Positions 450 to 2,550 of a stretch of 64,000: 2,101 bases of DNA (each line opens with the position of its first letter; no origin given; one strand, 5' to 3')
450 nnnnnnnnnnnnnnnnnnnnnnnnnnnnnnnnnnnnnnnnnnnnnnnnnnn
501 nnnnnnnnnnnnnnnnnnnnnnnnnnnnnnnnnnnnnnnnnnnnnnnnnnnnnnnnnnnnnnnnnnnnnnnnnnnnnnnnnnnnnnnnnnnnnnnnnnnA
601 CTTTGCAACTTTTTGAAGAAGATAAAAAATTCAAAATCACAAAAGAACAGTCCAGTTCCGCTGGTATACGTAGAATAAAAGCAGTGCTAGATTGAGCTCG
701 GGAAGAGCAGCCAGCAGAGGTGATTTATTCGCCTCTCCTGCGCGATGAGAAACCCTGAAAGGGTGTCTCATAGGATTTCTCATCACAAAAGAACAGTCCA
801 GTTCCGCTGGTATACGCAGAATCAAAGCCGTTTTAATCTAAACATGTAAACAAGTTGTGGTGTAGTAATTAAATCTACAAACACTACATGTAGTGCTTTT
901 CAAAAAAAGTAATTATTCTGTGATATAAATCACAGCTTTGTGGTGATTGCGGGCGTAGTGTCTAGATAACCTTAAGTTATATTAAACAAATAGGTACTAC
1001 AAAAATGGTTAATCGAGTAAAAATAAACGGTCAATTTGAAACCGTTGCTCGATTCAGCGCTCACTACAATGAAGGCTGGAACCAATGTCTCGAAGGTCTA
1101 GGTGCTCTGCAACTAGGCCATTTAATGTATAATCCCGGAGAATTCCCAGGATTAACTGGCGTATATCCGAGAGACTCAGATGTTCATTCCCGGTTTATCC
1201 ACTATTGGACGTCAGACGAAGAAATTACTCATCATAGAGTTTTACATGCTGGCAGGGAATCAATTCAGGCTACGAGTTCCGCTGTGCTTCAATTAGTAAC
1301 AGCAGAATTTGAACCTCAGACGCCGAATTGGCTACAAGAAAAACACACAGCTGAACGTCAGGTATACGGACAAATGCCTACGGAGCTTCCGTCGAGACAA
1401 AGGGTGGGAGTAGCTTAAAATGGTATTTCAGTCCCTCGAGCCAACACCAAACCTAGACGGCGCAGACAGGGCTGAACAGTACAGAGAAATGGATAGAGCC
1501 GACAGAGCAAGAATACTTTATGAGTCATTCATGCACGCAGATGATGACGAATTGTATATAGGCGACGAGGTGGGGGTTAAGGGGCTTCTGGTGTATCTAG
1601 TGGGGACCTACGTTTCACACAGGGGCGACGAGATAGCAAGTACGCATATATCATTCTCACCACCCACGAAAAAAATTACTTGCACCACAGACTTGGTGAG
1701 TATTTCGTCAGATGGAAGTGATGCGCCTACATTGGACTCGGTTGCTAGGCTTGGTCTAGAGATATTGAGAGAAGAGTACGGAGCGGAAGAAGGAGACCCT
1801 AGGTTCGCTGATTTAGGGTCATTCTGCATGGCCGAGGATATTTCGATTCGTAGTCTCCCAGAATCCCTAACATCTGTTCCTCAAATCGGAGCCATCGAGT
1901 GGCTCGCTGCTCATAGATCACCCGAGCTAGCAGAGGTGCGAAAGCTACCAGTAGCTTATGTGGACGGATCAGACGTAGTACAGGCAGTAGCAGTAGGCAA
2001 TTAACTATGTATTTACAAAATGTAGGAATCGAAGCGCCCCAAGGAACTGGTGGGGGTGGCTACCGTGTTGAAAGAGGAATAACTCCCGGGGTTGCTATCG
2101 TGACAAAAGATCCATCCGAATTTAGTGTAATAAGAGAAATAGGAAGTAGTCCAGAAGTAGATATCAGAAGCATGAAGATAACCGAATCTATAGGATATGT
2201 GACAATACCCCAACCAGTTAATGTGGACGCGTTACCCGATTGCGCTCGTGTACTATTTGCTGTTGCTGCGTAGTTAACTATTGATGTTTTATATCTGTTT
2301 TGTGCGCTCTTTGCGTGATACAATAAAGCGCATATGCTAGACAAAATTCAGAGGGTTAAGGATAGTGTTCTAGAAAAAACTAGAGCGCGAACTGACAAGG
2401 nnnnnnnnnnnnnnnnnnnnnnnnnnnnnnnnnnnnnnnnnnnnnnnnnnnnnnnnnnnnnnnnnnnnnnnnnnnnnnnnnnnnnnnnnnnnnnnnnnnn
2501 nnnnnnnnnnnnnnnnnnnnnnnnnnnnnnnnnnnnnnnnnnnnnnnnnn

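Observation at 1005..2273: Tightly packed three-gene orphan operon immediately downstream of the alaS scar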

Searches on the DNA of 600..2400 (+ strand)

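Call 14: search_rna_families(source=window, start=600, end=2400, threshold=evalue, max_evalue=1, show_alignments=2)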
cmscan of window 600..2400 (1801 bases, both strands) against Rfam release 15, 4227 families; matches with E-value up to 1: 0.
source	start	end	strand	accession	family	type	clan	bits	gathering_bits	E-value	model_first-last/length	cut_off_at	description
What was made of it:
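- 688..779 (+): Inserted structured RNA-like element with three helices. It is not part of the operon and it accounts for the 'scar'. No Rfam hit (call 14).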

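Call 99: build_rna_model(alignment_id=A4, structure=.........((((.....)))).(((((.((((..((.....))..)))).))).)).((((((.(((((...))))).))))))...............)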
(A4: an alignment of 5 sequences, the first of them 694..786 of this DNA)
Model R1 built from alignment A4 (5 sequences, 100 columns); structure: as given.
model positions 91; base pairs 26; branch points 2; effective number of sequences 2.05; information 0.626 bits per position. Calibrated on 0.2 Mb of random sequence (short: E-values are rough).
structure used (alignment columns):
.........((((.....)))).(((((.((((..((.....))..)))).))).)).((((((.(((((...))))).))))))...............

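Call 100: search_with_rna_model(model_id=R1, sources=[window, L002, L003, L004, L005, L006, L007, L008, L009, L010, L011, L012, L013, L014, L015, L016, L017, L018, L019, L020, L021, L022, L023, L024, L025, L026, L027, L028, L029, L030, L031, L032, L033, L034, L035, L036, L037, L038, L039, L040, L041, L042, L043, L044, L045, L046, L047, L048, L049, L050, L051, L052, L053, L054, L055, L056, L057, L058, L059, L060, L061, L062, L063, L064, L065, L066, L067, L068, L069, L070, L071, L072, L073, L074, L075, L076, L077, L078, L079, L080, L081, L082, L083, L089], max_evalue=0.1, make_alignment=true)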
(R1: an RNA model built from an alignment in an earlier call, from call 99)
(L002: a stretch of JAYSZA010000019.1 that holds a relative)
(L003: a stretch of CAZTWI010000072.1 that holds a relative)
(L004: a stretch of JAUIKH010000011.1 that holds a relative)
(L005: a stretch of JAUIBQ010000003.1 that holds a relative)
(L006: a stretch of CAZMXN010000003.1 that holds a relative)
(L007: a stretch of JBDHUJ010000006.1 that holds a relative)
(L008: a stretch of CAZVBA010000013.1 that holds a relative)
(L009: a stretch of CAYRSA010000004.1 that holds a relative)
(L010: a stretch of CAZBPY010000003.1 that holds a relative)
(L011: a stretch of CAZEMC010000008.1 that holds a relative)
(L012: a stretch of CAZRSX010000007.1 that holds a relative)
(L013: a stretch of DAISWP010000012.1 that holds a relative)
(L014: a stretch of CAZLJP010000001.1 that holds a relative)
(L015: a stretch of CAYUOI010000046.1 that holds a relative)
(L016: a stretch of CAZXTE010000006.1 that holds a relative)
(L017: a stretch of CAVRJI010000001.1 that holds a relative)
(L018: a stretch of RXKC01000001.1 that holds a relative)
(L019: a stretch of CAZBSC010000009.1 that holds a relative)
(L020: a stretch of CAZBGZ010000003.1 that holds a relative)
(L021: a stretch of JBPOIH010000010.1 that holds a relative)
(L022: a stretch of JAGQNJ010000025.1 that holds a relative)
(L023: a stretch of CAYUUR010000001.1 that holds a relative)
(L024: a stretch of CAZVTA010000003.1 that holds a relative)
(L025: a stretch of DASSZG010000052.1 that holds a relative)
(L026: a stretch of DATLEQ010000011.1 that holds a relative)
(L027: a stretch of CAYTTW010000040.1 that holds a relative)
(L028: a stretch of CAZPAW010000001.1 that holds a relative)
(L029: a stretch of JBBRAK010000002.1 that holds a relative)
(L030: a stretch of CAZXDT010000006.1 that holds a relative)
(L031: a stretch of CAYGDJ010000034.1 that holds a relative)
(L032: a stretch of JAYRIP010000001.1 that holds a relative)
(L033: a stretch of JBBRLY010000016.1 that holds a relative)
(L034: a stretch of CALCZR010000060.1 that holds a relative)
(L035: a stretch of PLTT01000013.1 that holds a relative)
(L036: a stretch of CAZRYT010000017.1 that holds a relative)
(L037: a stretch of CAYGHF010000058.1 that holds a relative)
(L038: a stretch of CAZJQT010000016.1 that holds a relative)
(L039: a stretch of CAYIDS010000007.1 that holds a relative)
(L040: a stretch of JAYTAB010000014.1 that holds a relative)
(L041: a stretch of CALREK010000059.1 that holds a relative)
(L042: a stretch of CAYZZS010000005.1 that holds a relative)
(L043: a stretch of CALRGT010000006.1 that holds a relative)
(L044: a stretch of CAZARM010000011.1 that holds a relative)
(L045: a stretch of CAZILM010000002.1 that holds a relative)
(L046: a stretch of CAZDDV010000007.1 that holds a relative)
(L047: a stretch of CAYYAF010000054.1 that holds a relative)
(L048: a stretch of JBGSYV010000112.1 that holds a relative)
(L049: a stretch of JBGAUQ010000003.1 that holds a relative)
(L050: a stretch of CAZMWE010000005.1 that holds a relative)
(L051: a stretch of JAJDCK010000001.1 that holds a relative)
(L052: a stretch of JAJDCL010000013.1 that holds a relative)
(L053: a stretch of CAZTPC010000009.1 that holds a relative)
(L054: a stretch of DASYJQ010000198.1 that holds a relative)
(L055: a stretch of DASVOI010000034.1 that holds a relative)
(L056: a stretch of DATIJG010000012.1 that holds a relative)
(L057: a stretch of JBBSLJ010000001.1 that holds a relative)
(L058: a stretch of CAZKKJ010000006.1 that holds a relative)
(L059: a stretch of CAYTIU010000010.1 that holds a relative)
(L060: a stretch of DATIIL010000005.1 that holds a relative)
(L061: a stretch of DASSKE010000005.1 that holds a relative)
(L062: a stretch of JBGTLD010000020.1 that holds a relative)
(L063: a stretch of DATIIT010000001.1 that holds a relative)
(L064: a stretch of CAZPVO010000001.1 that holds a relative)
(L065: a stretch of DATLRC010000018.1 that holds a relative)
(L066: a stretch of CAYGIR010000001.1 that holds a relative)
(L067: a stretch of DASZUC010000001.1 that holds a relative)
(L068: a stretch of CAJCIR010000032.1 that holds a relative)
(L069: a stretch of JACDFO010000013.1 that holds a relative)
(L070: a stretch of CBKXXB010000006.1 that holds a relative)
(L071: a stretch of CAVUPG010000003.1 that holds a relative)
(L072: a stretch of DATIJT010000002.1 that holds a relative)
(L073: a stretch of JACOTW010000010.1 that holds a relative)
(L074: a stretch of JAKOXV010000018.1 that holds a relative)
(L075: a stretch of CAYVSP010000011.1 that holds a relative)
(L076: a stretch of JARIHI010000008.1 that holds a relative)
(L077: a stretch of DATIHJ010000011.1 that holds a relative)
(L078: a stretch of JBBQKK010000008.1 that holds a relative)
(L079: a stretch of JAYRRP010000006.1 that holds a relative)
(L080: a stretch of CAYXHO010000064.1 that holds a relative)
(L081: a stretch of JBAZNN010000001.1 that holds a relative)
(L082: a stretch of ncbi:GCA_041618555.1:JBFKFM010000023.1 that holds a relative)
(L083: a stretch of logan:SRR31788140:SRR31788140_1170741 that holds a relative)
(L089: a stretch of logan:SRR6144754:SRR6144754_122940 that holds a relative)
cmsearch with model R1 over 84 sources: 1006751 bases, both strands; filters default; matches with E-value up to 0.1: 9.
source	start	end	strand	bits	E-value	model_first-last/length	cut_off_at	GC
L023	3352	3442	-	95.5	4.5e-24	1-91/91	no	0.54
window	688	779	+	95.2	5.6e-24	1-91/91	no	0.51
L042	5363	5452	+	88.9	3.4e-22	1-91/91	no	0.58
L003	1581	1671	+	76.9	8.2e-19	1-91/91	no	0.53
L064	11841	11929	-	63.1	6.2e-15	1-91/91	no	0.52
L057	1878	1970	-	38.3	6.3e-08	1-91/91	no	0.56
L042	11782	11890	-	33.6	1.4e-06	1-91/91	no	0.61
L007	10945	11039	-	21.8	0.0028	1-91/91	no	0.61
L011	10892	10986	-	19.4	0.013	1-91/91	no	0.61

Alignment A5: 9 matches aligned to the model, 159 columns, each read 5' to 3' on its own strand. Consensus structure (alignment columns), stored with it:
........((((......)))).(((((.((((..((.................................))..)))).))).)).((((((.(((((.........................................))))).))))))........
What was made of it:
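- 688..779 (+): Covariance model finds 9 copies in about 1 Mb of relatives (call 100).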
